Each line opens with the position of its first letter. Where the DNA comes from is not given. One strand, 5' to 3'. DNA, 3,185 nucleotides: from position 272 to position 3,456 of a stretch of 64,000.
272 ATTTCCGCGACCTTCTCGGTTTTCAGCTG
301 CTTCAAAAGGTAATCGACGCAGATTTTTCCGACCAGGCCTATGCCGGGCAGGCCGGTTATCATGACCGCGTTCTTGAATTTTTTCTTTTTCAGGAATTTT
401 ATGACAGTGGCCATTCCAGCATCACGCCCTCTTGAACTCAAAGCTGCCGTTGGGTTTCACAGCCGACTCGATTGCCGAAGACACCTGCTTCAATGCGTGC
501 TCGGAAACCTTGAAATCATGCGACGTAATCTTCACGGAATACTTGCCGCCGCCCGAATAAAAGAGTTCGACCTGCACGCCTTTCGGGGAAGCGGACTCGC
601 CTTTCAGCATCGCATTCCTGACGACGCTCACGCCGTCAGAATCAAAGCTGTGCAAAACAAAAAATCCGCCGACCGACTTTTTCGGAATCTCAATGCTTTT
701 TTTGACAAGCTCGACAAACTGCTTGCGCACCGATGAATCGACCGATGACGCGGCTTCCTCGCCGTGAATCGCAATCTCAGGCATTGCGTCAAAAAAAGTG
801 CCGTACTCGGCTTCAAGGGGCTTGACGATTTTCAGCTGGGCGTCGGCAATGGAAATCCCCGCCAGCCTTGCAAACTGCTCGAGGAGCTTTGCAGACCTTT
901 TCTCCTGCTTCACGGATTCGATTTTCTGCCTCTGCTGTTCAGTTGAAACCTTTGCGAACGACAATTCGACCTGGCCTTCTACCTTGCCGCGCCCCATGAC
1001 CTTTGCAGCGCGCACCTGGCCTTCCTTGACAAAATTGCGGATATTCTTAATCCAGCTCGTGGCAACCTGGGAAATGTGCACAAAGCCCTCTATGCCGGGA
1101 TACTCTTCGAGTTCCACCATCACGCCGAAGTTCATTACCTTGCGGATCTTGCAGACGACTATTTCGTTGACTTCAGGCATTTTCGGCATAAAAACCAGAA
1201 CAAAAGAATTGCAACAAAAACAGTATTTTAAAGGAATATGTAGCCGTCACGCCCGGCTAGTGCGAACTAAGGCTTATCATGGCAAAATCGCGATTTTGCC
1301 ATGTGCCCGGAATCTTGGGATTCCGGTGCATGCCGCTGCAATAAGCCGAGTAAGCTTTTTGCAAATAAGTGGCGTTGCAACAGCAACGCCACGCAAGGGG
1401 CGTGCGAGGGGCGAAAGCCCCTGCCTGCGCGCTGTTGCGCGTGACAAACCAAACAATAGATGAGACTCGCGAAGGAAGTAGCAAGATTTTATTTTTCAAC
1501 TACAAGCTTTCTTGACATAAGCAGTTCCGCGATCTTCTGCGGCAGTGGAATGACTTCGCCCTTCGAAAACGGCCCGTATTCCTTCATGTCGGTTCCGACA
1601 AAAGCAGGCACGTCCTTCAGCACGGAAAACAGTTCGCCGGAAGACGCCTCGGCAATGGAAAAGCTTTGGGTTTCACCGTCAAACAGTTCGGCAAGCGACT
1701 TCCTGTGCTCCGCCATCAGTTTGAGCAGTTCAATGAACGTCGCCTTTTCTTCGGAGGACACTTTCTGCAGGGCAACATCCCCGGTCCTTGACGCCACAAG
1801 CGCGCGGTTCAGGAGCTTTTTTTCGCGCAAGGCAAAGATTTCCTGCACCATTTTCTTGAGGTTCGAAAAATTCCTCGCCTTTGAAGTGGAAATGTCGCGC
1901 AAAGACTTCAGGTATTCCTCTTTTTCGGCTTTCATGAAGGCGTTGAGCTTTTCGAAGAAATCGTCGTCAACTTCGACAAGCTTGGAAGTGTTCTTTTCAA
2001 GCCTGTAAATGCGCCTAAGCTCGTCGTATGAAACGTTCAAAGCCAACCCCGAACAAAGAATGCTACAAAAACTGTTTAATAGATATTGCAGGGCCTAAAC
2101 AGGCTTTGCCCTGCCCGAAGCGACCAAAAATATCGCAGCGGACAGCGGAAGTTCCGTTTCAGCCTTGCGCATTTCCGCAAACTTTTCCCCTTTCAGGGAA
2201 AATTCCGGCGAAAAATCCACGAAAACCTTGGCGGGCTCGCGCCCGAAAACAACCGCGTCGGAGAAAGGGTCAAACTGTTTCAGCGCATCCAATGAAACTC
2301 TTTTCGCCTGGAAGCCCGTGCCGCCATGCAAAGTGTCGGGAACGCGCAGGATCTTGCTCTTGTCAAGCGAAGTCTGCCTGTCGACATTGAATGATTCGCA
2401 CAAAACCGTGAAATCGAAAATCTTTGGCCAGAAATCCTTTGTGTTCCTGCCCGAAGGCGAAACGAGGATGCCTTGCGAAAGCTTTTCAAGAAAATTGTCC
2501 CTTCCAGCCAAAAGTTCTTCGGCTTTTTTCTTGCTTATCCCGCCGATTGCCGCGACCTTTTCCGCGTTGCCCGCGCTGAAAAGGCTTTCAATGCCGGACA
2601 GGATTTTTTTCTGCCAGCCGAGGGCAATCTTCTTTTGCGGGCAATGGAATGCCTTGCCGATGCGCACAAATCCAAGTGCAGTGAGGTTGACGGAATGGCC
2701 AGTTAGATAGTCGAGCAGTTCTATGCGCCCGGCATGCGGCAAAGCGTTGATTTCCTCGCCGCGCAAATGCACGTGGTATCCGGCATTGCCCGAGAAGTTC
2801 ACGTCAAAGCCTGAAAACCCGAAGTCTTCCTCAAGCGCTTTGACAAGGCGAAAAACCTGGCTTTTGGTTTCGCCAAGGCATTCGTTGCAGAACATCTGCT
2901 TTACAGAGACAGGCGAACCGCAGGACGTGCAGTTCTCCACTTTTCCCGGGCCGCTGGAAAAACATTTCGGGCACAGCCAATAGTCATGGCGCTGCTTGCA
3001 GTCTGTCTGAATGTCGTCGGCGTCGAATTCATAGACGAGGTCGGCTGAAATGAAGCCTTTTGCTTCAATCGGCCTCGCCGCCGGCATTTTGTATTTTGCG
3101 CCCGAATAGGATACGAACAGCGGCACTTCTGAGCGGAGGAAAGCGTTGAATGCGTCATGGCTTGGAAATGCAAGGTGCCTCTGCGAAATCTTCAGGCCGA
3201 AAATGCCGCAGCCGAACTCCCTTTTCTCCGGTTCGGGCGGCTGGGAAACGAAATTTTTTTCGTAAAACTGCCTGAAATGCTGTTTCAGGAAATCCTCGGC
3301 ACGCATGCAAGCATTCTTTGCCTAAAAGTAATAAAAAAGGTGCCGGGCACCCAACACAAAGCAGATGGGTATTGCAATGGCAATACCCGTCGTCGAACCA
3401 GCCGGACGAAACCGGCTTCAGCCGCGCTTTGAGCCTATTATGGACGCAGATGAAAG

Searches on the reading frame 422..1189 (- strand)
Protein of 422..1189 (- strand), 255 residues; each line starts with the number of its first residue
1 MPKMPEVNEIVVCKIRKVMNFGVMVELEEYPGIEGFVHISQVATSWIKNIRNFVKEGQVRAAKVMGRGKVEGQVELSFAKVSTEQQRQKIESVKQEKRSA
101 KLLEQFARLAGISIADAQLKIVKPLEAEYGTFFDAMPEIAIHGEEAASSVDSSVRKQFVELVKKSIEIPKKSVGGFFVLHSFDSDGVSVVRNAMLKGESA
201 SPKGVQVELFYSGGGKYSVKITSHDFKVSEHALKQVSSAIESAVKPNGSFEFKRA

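Call 17: search_protein_families(library=pfam, proteins=[window:422-1189:-], max_evalue=0.00001)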
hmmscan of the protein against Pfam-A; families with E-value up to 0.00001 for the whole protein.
window:422-1189:- (255 aa): 2 families
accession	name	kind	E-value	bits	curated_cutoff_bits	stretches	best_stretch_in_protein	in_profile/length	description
PF07541.17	EIF_2_alpha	-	8.6e-17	61.6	22.8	1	120-225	4-113/114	Eukaryotic translation initiation factor 2 alpha subunit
PF00575.29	S1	-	9.3e-07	29.6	22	1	5-74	2-69/74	S1 RNA binding domain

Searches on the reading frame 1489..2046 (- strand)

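Call 17: search_protein_families(library=pfam, proteins=[window:1489-2046:-], max_evalue=0.00001)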
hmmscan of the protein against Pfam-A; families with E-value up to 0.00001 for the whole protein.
window:1489-2046:- (185 aa): 1 family
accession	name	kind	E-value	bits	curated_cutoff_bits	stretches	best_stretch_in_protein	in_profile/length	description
PF22090.1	Gins51_C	-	1.7e-15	56.9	27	1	141-180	4-43/48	Gins51, C-terminal domain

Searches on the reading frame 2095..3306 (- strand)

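Call 17: search_protein_families(library=pfam, proteins=[window:2095-3306:-], max_evalue=0.00001)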
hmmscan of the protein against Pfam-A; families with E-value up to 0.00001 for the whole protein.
window:2095-3306:- (403 aa): 0 families

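Call 74: search_protein_families(library=pfam, proteins=[window:2095-3306:-], max_evalue=0.001)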
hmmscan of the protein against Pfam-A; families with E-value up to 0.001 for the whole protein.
window:2095-3306:- (403 aa): 1 family
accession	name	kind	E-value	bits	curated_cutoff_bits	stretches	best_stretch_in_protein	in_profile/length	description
PF01896.25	DNA_primase_S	-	6.1e-05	23.9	26.8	1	149-331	25-155/163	DNA primase small subunit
